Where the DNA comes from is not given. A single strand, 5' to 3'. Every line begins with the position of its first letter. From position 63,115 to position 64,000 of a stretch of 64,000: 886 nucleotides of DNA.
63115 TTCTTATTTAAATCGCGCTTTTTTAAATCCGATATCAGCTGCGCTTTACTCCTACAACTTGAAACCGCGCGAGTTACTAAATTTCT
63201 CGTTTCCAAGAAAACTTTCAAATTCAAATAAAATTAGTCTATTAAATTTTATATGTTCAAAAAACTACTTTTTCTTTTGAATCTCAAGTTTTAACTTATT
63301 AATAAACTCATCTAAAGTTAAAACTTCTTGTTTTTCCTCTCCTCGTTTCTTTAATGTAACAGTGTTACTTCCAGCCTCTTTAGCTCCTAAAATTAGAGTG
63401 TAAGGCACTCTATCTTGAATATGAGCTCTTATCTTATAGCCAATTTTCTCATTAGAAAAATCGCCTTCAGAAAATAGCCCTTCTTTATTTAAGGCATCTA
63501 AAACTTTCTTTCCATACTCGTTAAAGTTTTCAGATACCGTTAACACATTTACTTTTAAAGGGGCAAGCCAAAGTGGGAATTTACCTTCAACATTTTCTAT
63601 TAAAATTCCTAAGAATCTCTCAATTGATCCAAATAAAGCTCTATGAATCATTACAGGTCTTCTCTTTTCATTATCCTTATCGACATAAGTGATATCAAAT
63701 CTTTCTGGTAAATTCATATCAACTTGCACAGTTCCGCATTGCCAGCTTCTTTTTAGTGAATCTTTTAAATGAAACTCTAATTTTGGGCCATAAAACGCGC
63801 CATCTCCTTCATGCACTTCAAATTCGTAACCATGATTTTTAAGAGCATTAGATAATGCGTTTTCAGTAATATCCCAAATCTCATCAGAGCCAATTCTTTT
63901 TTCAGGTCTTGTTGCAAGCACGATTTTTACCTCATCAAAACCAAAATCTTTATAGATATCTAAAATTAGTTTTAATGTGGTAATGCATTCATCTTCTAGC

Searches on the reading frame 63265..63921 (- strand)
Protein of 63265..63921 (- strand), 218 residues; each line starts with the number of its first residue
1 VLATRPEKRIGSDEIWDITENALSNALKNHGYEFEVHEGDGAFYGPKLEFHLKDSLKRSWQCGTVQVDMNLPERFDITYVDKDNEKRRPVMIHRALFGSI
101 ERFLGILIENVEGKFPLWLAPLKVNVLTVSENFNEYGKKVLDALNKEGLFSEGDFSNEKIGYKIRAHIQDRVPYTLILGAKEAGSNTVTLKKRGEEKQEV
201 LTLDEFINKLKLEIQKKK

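Call 8: search_protein_families(library=pfam, max_evalue=0.01, proteins=[window:63265-63921:-])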
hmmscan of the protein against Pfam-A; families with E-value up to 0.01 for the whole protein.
window:63265-63921:- (218 aa): 2 families
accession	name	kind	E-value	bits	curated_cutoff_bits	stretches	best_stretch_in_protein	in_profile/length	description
PF03129.25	HGTP_anticodon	-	4.4e-19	68.9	21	1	123-211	1-92/94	Anticodon binding domain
PF00587.30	tRNA-synt_2b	-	1.2e-18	68.3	29.3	1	38-110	105-178/179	tRNA synthetase class II core domain (G, H, P, S and T)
